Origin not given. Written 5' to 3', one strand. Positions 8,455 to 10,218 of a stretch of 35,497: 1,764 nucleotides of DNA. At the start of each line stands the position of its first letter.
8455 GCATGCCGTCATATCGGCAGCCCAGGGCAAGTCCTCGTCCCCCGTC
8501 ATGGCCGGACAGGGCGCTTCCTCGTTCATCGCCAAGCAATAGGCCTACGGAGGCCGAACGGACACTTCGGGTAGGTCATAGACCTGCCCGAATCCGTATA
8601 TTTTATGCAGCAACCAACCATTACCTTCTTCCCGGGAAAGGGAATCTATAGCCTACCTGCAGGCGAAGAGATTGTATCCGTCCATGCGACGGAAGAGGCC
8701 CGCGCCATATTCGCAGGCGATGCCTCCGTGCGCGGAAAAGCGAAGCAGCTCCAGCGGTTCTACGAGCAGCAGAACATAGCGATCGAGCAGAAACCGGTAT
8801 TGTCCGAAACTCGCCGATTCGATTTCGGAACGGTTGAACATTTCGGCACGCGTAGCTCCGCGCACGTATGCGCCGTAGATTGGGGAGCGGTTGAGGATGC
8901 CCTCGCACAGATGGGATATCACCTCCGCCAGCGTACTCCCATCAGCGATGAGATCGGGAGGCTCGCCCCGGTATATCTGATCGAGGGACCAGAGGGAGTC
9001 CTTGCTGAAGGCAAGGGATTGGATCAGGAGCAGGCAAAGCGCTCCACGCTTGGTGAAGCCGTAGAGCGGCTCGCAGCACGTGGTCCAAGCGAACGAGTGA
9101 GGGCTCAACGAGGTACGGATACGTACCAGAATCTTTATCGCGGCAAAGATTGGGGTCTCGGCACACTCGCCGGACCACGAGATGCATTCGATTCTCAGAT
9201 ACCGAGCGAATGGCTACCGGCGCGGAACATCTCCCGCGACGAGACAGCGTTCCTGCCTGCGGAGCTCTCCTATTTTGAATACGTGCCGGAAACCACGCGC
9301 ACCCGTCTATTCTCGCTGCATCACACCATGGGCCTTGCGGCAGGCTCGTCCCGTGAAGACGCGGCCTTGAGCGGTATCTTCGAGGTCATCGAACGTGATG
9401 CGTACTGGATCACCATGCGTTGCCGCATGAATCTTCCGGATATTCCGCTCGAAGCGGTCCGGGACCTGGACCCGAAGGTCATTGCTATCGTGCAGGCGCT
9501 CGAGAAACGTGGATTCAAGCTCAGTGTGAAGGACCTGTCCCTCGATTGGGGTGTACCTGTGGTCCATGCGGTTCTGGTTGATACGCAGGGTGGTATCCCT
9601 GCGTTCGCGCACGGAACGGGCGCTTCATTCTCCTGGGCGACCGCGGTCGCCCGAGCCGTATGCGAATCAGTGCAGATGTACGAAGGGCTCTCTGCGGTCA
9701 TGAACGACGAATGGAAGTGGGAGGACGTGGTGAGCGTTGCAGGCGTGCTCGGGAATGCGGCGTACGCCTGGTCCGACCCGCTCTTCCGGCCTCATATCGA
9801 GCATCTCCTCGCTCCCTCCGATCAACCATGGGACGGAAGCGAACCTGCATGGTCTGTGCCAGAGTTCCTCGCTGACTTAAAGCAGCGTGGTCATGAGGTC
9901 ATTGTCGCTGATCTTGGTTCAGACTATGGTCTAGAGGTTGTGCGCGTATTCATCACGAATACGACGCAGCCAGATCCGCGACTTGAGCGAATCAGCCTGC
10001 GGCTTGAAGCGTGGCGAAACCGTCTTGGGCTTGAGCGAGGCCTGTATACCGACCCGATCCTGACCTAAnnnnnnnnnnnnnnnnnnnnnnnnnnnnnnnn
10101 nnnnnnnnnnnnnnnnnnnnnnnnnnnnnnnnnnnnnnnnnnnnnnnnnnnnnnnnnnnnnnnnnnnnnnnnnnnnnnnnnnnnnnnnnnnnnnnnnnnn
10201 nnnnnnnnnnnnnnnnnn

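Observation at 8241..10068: Minimal YcaO locus: TrmB-like regulator, an unannotated Ser-rich 43-aa ORF with an internal repeat, an intercistronic hairpin, and a stand-alone YcaO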

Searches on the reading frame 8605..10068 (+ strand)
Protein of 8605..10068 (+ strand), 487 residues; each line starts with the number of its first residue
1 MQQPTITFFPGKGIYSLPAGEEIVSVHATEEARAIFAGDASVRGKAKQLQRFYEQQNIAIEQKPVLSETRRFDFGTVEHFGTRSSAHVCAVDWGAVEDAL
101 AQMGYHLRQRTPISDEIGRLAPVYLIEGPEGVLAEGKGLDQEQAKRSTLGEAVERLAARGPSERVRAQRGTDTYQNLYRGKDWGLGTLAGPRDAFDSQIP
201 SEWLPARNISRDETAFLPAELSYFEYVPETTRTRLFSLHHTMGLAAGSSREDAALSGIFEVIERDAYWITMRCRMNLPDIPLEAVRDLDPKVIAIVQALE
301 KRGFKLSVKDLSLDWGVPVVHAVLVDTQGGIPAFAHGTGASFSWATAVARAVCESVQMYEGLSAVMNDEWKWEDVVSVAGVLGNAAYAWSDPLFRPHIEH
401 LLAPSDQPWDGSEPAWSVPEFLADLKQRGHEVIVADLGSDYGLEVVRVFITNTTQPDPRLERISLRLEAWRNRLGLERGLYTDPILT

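Call 3: search_protein_families(library=pfam, proteins=[window:8605-10068:+], max_evalue=0.1)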
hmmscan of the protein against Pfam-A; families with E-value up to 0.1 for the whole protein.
window:8605-10068:+ (487 aa): 1 family
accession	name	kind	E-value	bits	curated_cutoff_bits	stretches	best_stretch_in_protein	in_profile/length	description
PF02624.21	YcaO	-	6.2e-60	203.6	25.7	1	136-450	2-321/325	YcaO cyclodehydratase, ATP-ad Mg2+-binding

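Call 4: search_protein_families(library=ncbifam, proteins=[window:8605-10068:+], max_evalue=0.1)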
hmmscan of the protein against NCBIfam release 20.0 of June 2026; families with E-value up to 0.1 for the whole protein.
window:8605-10068:+ (487 aa): 5 families
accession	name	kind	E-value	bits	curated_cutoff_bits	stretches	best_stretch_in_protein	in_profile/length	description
TIGR03604.1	TOMM_cyclo_SagD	subfamily_domain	2.3e-36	125.5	219.25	1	136-455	1-338/377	thiazole/oxazole-forming peptide maturase, SagD family component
TIGR03266.1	methan_mark_1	equivalog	3.8e-30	105.1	365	1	134-357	55-267/376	YcaO-related McrA-glycine thioamidation protein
TIGR00702.1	TIGR00702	domain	5.1e-28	98.2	75.65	1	133-357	50-267/377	YcaO-type kinase domain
NF040716.1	YcaO_for_S12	equivalog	1.5e-15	56.7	700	1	238-358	174-291/571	30S ribosomal protein S12 methylthiotransferase accessory factor YcaO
TIGR03549.1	TIGR03549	equivalog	2.6e-12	45.8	900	1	238-368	322-451/723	OsmC domain/YcaO domain-containing protein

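Call 7: find_homologous_proteins(query=window:8605-10068:+)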
Query window:8605-10068:+ (487 aa): 124 proteins with E <= 0.001 among 8000 candidates; the best 120 are listed.
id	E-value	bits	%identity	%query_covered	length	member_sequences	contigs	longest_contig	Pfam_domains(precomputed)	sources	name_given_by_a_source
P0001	0.0e+0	1112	100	100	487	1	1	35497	PF02624.22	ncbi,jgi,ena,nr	ncbi:MAG TPA: YcaO-like family protein [Candidatus Paceibacterota bacterium]|nr:YcaO-like family pro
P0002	2.3e-172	592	57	100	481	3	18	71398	PF02624.22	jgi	jgi:thiazole/oxazole-forming peptide maturase SagD family component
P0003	1.2e-169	583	55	100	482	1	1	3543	PF02624.22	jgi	jgi:thiazole/oxazole-forming peptide maturase SagD family component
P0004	3.0e-168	578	60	85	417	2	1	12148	PF02624.22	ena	-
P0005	2.7e-166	572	54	99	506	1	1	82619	PF02624.22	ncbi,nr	ncbi:MAG: hypothetical protein JWO84_302 [Parcubacteria group bacterium]|nr:hypothetical protein [Pa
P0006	1.1e-164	567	56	92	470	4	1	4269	PF02624.22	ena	-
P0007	7.8e-149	514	49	100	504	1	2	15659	PF02624.22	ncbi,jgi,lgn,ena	-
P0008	1.9e-145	503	49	98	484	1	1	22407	PF02624.22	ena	-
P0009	1.8e-141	490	49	97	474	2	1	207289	PF02624.22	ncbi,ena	-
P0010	1.0e-128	448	44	100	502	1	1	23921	PF02624.22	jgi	jgi:thiazole/oxazole-forming peptide maturase SagD family component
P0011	4.7e-126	439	44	100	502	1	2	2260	PF02624.22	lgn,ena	-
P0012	4.3e-115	403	44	99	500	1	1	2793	PF02624.22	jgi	-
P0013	6.9e-104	366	41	99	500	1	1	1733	PF02624.22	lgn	-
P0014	2.3e-91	325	56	56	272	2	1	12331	PF02624.22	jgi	jgi:ribosomal protein S12 methylthiotransferase accessory factor YcaO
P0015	2.5e-71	259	39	80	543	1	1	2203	PF02624.22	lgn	-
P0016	4.4e-70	255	39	80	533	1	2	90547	PF02624.22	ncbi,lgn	-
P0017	6.2e-61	224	36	86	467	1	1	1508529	PF02624.22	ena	-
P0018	2.6e-59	219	33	85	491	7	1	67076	PF02624.22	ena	-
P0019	3.0e-50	189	37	84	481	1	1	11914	PF02624.22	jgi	jgi:ribosomal protein S12 methylthiotransferase accessory factor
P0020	1.1e-14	72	28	70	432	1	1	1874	PF02624.22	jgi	jgi:ribosomal protein S12 methylthiotransferase accessory factor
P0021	6.1e-14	69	32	67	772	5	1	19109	PF02624.22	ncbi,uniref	ncbi:TOMM precursor leader peptide-binding protein [Streptomyces sp. NPDC002589]|uniref:TOMM precurs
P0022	1.5e-13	68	28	69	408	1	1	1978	PF02624.22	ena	-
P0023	3.5e-13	67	29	51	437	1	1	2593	PF02624.22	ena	-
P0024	2.2e-12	64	27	69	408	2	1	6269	PF02624.22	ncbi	-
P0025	4.6e-12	63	29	66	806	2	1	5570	PF02624.22,PF00899.28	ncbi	-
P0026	7.4e-12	63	28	70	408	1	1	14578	PF02624.22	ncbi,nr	ncbi:MAG: YcaO-related McrA-glycine thioamidation protein [Methanomicrobia archaeon]|nr:YcaO-related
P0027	1.5e-11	62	30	72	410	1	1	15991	PF02624.22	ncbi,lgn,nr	ncbi:MAG: YcaO-related McrA-glycine thioamidation protein [Methanophagales archaeon]|nr:YcaO-related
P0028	1.9e-11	61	28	53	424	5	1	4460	PF02624.22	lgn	-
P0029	2.2e-11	61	28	53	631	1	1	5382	PF02624.22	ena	-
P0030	2.9e-11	61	28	72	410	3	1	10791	PF02624.22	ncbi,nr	ncbi:MAG: YcaO-related McrA-glycine thioamidation protein [archaeon]|nr:YcaO-related McrA-glycine th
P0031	3.2e-11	60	28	67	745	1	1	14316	PF02624.22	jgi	-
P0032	3.6e-11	60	32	46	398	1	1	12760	PF02624.22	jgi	jgi:ribosomal protein S12 methylthiotransferase accessory factor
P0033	4.9e-11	60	29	72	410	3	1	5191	PF02624.22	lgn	-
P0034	6.5e-11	59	27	49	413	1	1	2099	PF02624.22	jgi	jgi:ribosomal protein S12 methylthiotransferase accessory factor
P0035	1.7e-10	58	27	72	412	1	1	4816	PF02624.22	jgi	jgi:putative methanogenesis marker protein 1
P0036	1.7e-10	58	28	70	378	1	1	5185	PF02624.22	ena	-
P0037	2.0e-10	58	30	50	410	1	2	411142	PF02624.22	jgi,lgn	jgi:ribosomal protein S12 methylthiotransferase accessory factor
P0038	2.6e-10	57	25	69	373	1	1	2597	PF02624.22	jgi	jgi:ribosomal protein S12 methylthiotransferase accessory factor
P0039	3.4e-10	57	32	46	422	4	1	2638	PF02624.22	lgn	-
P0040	5.8e-10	56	27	70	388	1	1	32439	PF02624.22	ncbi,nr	ncbi:YcaO-like family protein [Gammaproteobacteria bacterium]|nr:YcaO-like family protein [Gammaprot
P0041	5.9e-10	56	27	64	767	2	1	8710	PF21084.3,PF02624.22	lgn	-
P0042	7.4e-10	56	26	69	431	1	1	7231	PF02624.22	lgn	-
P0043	8.5e-10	56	27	67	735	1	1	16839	PF21084.3,PF02624.22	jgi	jgi:ribosomal protein S12 methylthiotransferase accessory factor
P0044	9.6e-10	56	28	72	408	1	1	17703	PF02624.22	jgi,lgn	jgi:ribosomal protein S12 methylthiotransferase accessory factor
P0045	1.0e-9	56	28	70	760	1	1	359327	PF02624.22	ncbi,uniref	ncbi:TOMM precursor leader peptide-binding protein [Streptomyces sp. NPDC058092]|uniref:TOMM precurs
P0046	1.7e-9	55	30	48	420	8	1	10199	PF02624.22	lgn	-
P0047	1.8e-9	55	27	72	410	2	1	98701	PF02624.22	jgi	jgi:putative methanogenesis marker protein 1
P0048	3.5e-9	54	25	56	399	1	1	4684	PF02624.22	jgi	jgi:ribosomal protein S12 methylthiotransferase accessory factor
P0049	4.9e-9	53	28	74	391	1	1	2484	PF02624.22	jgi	jgi:ribosomal protein S12 methylthiotransferase accessory factor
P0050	6.4e-9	53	27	52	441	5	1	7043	PF02624.22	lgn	-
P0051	1.1e-8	52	29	50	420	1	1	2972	PF02624.22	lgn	-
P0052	2.7e-8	51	28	66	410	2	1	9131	PF02624.22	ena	-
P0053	4.1e-8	50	27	50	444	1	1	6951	PF02624.22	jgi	jgi:ribosomal protein S12 methylthiotransferase accessory factor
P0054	4.4e-8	50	29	40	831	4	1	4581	PF02624.22,PF00899.28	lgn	-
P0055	5.5e-8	50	29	65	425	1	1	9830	PF02624.22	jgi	jgi:ribosomal protein S12 methylthiotransferase accessory factor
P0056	6.6e-8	50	28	48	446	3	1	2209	PF02624.22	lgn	-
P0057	7.0e-8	49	28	66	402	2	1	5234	PF02624.22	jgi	-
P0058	7.3e-8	49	24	49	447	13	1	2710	PF02624.22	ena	-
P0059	8.0e-8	49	26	72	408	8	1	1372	PF02624.22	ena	-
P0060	8.8e-8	49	28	53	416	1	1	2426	PF02624.22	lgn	-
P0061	1.1e-7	49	26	65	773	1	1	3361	PF21084.3,PF02624.22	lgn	-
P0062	1.1e-7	49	28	71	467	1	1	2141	PF02624.22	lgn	-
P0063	1.6e-7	48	26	51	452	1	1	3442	PF02624.22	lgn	-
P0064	1.7e-7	48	29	51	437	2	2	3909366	PF02624.22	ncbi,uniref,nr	ncbi:YcaO-like family protein [Cellulomonas shaoxiangyii]|uniref:YcaO-like family protein n=1 Tax=Ce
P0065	2.5e-7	48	29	46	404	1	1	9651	PF02624.22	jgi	jgi:ribosomal protein S12 methylthiotransferase accessory factor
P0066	2.5e-7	48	29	59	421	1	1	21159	PF02624.22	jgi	jgi:ribosomal protein S12 methylthiotransferase accessory factor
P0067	3.2e-7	47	28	28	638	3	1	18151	PF02624.22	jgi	jgi:ribosomal protein S12 methylthiotransferase accessory factor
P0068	5.8e-7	46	27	47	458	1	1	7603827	PF02624.22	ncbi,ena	-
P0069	7.2e-7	46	26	75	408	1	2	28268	PF02624.22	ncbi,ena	-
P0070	8.4e-7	46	27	49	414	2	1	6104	PF02624.22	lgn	-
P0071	8.9e-7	46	35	34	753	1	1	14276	PF02624.22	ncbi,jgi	jgi:ribosomal protein S12 methylthiotransferase accessory factor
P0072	1.1e-6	45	26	74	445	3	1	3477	PF02624.22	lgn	-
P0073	1.2e-6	45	28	50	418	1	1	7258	PF02624.22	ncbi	-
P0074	1.9e-6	45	27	50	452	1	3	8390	PF02624.22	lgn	-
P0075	2.1e-6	45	28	56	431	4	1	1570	PF02624.22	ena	-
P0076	2.1e-6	45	26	46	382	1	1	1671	PF02624.22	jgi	jgi:ribosomal protein S12 methylthiotransferase accessory factor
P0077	2.4e-6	44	27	68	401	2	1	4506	PF02624.22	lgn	-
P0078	2.6e-6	44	28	47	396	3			PF02624.22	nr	nr:YcaO-like family protein [Pseudenhygromyxa sp. WMMC2535]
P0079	2.8e-6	44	25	46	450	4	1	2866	PF02624.22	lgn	-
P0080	3.3e-6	44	26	57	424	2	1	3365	PF02624.22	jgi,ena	-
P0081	3.7e-6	44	26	51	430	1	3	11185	PF02624.22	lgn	-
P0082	3.7e-6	44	26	52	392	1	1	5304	PF02624.22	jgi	jgi:YcaO-like protein with predicted kinase domain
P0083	4.9e-6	43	31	37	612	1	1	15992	PF02624.22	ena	-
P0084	5.0e-6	43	27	65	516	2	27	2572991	PF02624.22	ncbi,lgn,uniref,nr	ncbi:YcaO-like family protein [Corynebacterium silvaticum]|uniref:YcaO-like family protein n=1 Tax=C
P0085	5.6e-6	43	29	40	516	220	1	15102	PF02624.22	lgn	-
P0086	6.1e-6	43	25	53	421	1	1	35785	PF02624.22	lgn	-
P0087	6.4e-6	43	30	31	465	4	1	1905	PF02624.22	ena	-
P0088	7.0e-6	43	28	46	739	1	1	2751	PF21084.3,PF02624.22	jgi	-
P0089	7.4e-6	43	26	50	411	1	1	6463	PF02624.22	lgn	-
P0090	1.0e-5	42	27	54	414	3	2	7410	PF02624.22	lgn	-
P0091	1.1e-5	42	30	50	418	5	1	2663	PF02624.22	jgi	jgi:ribosomal protein S12 methylthiotransferase accessory factor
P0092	1.1e-5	42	28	46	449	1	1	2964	PF02624.22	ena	-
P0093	1.1e-5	42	24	37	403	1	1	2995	PF02624.22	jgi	-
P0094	1.2e-5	42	26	52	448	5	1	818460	PF02624.22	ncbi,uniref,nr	ncbi:hypothetical protein D7147_09200 [Micromonospora musae]|uniref:YcaO domain-containing protein n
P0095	1.5e-5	42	28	46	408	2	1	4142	PF02624.22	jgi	jgi:putative methanogenesis marker protein 1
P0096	1.7e-5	42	24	54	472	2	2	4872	PF02624.22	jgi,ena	-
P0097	2.6e-5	41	25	65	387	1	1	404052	PF02624.22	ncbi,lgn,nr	ncbi:MAG TPA: YcaO-like family protein [Kofleriaceae bacterium]|nr:YcaO-like family protein [Kofleri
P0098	2.8e-5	41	28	49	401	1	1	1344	PF02624.22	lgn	-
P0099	3.2e-5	41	27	51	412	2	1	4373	PF02624.22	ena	-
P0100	3.6e-5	40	26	41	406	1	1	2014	PF02624.22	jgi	jgi:ribosomal protein S12 methylthiotransferase accessory factor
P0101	3.9e-5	40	28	46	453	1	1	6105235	PF02624.22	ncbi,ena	-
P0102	4.5e-5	40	27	46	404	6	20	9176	PF02624.22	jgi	jgi:YcaO-like protein with predicted kinase domain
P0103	5.1e-5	40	26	48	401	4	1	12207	PF02624.22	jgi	-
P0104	5.3e-5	40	25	52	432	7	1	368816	PF02624.22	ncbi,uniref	ncbi:YcaO-like family protein [Streptomyces sp. NPDC088348]|uniref:YcaO-like family protein n=1 Tax=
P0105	5.8e-5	40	25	52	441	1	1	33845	PF02624.22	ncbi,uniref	ncbi:YcaO-like family protein [Streptomyces sp. NPDC056160]|uniref:YcaO-like family protein n=1 Tax=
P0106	8.9e-5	39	25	56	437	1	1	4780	PF02624.22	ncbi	-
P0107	1.0e-4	39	26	48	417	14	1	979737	PF02624.22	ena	-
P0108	1.5e-4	38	25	70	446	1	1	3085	PF02624.22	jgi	jgi:ribosomal protein S12 methylthiotransferase accessory factor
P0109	1.5e-4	38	27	51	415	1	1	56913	PF02624.22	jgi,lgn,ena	-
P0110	1.5e-4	38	28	70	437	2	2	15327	PF02624.22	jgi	-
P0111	1.9e-4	38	28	65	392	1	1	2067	PF02624.22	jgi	jgi:ribosomal protein S12 methylthiotransferase accessory factor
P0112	2.0e-4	38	29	46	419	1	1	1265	PF02624.22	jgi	jgi:ribosomal protein S12 methylthiotransferase accessory factor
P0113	2.2e-4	38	27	46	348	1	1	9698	PF02624.22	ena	-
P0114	4.0e-4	37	29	34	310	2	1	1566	PF02624.22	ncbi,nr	ncbi:MAG: YcaO-like family protein, partial [Myxococcales bacterium]|nr:YcaO-like family protein [My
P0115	5.1e-4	37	26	48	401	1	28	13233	PF02624.22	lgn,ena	-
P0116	5.1e-4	37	30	40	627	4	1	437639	PF02624.22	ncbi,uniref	ncbi:TOMM precursor leader peptide-binding protein [Nonomuraea sp. NPDC049725]|uniref:TOMM precursor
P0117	5.2e-4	37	25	53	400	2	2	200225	PF02624.22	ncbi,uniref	ncbi:YcaO-like family protein [Kitasatospora cinereorecta]|uniref:YcaO-like family protein n=1 Tax=K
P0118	6.1e-4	36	25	26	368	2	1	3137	PF02624.22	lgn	-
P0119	6.9e-4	36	24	70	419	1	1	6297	PF02624.22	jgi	jgi:YcaO-like protein with predicted kinase domain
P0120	6.9e-4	36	27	54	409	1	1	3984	PF02624.22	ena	-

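Call 8: find_encoding_contigs(protein=P0002, flank=4000, max_places=3)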
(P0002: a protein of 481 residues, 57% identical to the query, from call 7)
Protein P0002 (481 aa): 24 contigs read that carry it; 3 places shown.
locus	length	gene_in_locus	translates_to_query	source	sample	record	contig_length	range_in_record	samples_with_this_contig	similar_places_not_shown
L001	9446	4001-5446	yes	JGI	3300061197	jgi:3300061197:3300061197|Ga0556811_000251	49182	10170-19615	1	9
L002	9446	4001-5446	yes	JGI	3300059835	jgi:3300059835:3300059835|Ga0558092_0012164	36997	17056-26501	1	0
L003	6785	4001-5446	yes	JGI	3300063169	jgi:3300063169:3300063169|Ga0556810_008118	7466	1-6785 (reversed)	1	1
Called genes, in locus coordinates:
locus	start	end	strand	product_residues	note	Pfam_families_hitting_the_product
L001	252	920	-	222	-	-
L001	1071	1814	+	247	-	PF01978:TrmB (weak)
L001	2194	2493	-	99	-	-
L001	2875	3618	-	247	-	PF01978:TrmB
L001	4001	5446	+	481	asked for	PF02624:YcaO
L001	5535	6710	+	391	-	PF05496:RuvB_N, PF01078:Mg_chelatase (faint), PF00158:Sigma54_activat (faint), PF00004:AAA, PF07728:AAA_5, PF13173:AAA_14 (weak), PF16193:AAA_assoc_2, PF12002:MgsA_C, +1 more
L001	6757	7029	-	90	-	PF00216:Bac_DNA_binding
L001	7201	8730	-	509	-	PF12072:RNase_Y_N, PF00013:KH_1, PF01966:HD, PF08668:HDOD (faint)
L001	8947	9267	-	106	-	-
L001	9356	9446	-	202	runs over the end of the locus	PF00574:CLP_protease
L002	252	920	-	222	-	-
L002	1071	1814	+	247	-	PF01978:TrmB (weak)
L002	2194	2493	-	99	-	-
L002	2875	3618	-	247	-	PF01978:TrmB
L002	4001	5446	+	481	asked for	PF02624:YcaO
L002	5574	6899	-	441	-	PF00239:Resolvase, PF07508:Recombinase, PF13408:Zn_ribbon_recom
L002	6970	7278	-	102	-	-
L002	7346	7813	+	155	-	PF01230:HIT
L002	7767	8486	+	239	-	PF01636:APH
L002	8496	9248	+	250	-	PF00753:Lactamase_B, PF23023:Anti-Pycsar_Apyc1 (weak)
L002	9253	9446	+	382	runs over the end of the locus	PF02350:Epimerase_2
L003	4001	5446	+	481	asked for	PF02624:YcaO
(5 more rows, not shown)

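Call 9: find_encoding_contigs(protein=P0005, flank=4000, max_places=2)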
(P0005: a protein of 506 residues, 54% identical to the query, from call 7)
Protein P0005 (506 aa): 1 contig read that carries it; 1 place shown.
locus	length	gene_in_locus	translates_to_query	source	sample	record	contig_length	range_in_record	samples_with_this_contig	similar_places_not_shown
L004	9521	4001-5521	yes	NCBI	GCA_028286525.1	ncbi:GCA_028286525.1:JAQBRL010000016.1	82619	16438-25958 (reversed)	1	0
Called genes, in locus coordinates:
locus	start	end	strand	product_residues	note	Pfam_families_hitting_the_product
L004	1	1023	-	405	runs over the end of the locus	PF00482:T2SSF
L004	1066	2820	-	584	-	PF05157:MshEN, PF00437:T2SSE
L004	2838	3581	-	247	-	PF01978:TrmB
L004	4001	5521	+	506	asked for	PF02624:YcaO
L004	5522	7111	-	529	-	PF05362:Lon_C (faint), PF13541:ChlI, PF00158:Sigma54_activat (weak), PF01078:Mg_chelatase, PF00004:AAA (weak), PF07728:AAA_5, PF00493:MCM, PF13335:Mg_chelatase_C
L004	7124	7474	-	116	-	-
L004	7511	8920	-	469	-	-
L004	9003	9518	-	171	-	PF01936:NYN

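Call 10: find_encoding_contigs(protein=P0009, flank=4000, max_places=2)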
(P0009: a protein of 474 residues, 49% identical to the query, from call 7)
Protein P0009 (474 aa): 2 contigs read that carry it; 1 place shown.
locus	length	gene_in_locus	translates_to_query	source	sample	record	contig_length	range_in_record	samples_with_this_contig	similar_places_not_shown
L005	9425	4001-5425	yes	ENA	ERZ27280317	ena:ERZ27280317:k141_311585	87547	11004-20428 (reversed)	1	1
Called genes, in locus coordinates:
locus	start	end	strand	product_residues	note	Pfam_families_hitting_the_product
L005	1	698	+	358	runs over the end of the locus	PF13433:Peripla_BP_5 (faint), PF13458:Peripla_BP_6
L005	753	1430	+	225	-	PF00005:ABC_tran, PF13304:AAA_21 (weak)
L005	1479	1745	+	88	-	-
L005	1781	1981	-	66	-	-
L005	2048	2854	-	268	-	PF03372:Exo_endo_phos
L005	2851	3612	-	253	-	PF01978:TrmB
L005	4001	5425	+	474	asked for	PF02624:YcaO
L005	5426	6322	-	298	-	PF02899:Phage_int_SAM_1, PF13495:Phage_int_SAM_4 (weak), PF00589:Phage_integrase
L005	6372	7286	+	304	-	-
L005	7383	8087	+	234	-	-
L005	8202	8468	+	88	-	PF00312:Ribosomal_S15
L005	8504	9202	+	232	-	PF01936:NYN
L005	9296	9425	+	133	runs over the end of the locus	-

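Call 16: find_related_loci(query=A1, collection=genome_contigs, flank=5000)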
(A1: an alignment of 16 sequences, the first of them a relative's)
Query A1 (487 aa) in genome_contigs; peptide patterns used: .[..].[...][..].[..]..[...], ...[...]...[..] (x = any residue, [..] = any of these).
89 stretches matched a pattern; 9 encode a relative of the query (tblastn E <= 1e-3); 9 distinct loci.
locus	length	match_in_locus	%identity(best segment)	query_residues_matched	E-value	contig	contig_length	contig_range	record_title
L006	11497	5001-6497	54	6-487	3e-172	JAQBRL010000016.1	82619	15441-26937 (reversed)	MAG: Parcubacteria group bacterium isolate RYN_398 scaffold_6532044, whole genome shotgun sequence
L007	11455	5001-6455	49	6-487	1e-152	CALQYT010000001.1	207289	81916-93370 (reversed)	MAG: Candidatus Nomurabacteria bacterium isolate Ike-100m-30 genome assembly, contig: Ike-100-c17, whole genome shotgun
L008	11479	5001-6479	41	5-487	6e-116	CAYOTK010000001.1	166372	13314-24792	MAG TPA_asm: uncultured Candidatus Saccharibacteria bacterium isolate SRP278252_co2_142 genome assembly, contig: NODE_10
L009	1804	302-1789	40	2-487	3e-120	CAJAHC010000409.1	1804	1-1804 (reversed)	MAG: uncultured Methylococcaceae bacterium isolate Loc090907-8m_bin-840 genome assembly, contig: bin-840:409/671, whole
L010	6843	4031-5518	40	2-487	1e-111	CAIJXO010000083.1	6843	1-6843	uncultured bacterium isolate Loclat_bin-10598 genome assembly, contig: bin-10598:083/119, whole genome shotgun sequence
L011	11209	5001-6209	39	98-487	8e-77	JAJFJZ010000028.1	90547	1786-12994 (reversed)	MAG: Gammaproteobacteria bacterium isolate OFTM202 OFTM202_27, whole genome shotgun sequence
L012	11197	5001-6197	38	98-487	7e-71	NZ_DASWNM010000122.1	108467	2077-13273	MAG: Longimicrobium sp. isolate SMAG_U3414 k141_235661, whole genome shotgun sequence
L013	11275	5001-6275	33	59-473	5e-55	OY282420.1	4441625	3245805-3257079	MAG: uncultured Bryobacterales bacterium isolate 78526416-339a-45b8-a6d3-8fabb82c2801 genome assembly, chromosome: 1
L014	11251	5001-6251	33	72-487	4e-51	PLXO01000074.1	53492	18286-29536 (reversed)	MAG: Acetobacteraceae bacterium isolate palsa_925 73.20120700_P3D.41_contig_25729, whole genome shotgun sequence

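Call 17: find_related_loci(query=A1, collection=metagenome_contigs, flank=3000)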
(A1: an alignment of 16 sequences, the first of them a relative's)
Query A1 (487 aa) in metagenome_contigs; peptide patterns used: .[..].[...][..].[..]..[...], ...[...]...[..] (x = any residue, [..] = any of these).
85 stretches matched a pattern; 8 encode a relative of the query (tblastn E <= 1e-3); 8 distinct loci.
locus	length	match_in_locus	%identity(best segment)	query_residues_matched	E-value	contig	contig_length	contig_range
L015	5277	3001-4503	57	1-487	0e+0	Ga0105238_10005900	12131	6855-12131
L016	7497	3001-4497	49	2-487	3e-158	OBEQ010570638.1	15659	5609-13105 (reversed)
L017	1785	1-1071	64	131-487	5e-170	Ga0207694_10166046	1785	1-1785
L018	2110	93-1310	45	82-487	2e-116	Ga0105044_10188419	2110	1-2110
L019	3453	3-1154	43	102-487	2e-105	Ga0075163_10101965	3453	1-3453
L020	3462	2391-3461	44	1-341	6e-97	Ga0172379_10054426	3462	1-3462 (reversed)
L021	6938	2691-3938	34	70-487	5e-53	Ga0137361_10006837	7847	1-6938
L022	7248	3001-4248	34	70-487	5e-53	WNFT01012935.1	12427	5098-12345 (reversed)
